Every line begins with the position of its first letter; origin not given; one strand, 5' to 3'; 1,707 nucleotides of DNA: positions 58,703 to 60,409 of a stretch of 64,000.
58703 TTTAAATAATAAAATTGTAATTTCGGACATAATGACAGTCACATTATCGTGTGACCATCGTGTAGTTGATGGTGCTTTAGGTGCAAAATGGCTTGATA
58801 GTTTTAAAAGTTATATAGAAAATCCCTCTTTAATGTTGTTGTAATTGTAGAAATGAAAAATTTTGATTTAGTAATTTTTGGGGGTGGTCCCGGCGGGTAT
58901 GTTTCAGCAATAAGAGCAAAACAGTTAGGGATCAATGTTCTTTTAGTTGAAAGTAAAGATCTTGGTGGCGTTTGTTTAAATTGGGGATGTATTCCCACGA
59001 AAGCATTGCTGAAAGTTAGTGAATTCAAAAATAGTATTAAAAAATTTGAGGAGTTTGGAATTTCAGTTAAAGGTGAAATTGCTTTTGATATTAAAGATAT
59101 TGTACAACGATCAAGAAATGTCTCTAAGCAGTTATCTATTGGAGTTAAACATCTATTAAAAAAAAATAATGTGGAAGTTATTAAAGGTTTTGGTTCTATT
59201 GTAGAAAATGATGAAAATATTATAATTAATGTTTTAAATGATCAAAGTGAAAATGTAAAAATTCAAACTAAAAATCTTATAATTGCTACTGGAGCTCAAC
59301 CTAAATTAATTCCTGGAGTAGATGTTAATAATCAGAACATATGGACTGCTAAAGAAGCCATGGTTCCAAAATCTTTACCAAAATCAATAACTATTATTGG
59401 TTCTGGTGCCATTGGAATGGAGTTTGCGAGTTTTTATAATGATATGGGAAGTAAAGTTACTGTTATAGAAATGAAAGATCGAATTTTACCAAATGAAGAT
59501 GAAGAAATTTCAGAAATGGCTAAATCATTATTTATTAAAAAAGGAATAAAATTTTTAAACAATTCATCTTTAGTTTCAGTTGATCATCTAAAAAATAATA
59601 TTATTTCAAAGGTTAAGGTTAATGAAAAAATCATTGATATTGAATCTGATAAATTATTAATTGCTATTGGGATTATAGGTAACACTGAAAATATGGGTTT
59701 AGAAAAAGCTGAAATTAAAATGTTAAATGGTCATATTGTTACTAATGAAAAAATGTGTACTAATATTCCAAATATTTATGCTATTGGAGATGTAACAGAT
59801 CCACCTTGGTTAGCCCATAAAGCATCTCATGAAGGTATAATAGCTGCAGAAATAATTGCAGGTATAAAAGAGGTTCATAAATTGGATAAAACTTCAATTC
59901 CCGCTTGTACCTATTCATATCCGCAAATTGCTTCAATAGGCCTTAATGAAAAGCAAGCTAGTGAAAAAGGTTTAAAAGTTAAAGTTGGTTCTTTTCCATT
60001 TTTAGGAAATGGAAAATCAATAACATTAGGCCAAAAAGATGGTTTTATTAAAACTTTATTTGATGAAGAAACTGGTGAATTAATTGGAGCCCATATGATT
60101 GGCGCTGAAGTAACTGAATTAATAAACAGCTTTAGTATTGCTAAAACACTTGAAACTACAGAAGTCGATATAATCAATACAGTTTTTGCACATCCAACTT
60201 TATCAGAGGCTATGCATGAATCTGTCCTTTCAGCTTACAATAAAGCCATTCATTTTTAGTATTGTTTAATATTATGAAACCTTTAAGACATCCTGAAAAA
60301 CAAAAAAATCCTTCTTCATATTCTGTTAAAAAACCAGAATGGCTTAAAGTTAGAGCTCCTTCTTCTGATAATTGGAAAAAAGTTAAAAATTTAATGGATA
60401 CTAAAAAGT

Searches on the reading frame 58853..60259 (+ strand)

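Call 56: search_protein_families(library=ncbifam, proteins=[window:58853-60259:+], max_evalue=0.00001)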
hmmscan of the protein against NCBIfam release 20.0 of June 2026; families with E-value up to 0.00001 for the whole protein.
window:58853-60259:+ (468 aa): 50 families (the best 25 are shown)
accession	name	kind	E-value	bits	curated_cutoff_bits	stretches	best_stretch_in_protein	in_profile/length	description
TIGR01350.1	lipoamide_DH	equivalog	1.4e-160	535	408.8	1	3-468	1-461/461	dihydrolipoyl dehydrogenase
TIGR02053.1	MerA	equivalog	1.1e-91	308.2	454.45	1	4-460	1-452/465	mercury(II) reductase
NF003585.0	PRK05249.1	equivalog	2.4e-91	306.7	465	1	2-465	5-461/464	Si-specific NAD(P)(+) transhydrogenase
NF004945.0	PRK06292.2-3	equivalog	4.5e-90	302.8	494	1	1-455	1-446/457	dihydrolipoyl dehydrogenase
NF005883.0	PRK07845.1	equivalog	7.6e-86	288.9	479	1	5-457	4-455/466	NAD(P)H-quinone dehydrogenase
NF004943.0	PRK06292.2-1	equivalog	1.1e-84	284.8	432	1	1-457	1-451/456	dihydrolipoyl dehydrogenase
NF004991.0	PRK06370.1-3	subfamily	3.1e-81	273.4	620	1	2-464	34-489/509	FAD-containing oxidoreductase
NF004776.0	PRK06116.1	equivalog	2e-80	271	480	1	1-453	2-445/450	glutathione-disulfide reductase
NF004947.0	PRK06292.2-5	equivalog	1.9e-77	261.2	592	1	1-461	1-458/474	dihydrolipoyl dehydrogenase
NF004992.0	PRK06370.1-4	equivalog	3.6e-74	249.9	629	1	2-454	3-448/459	FAD-containing oxidoreductase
NF005884.0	PRK07846.1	equivalog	4.6e-73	246.4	501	1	1-460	1-450/454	mycothione reductase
TIGR01421.1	gluta_reduc_1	equivalog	3.3e-70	237.5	556.15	1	2-453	1-445/450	glutathione-disulfide reductase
TIGR01424.1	gluta_reduc_2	equivalog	1.9e-69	234.4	606.05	1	3-453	2-441/446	glutathione-disulfide reductase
NF004946.0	PRK06292.2-4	subfamily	1.4e-68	231.9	634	1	1-458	1-467/487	dihydrolipoyl dehydrogenase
NF004944.0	PRK06292.2-2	equivalog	2.3e-68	231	619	1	1-456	1-447/460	dihydrolipoyl dehydrogenase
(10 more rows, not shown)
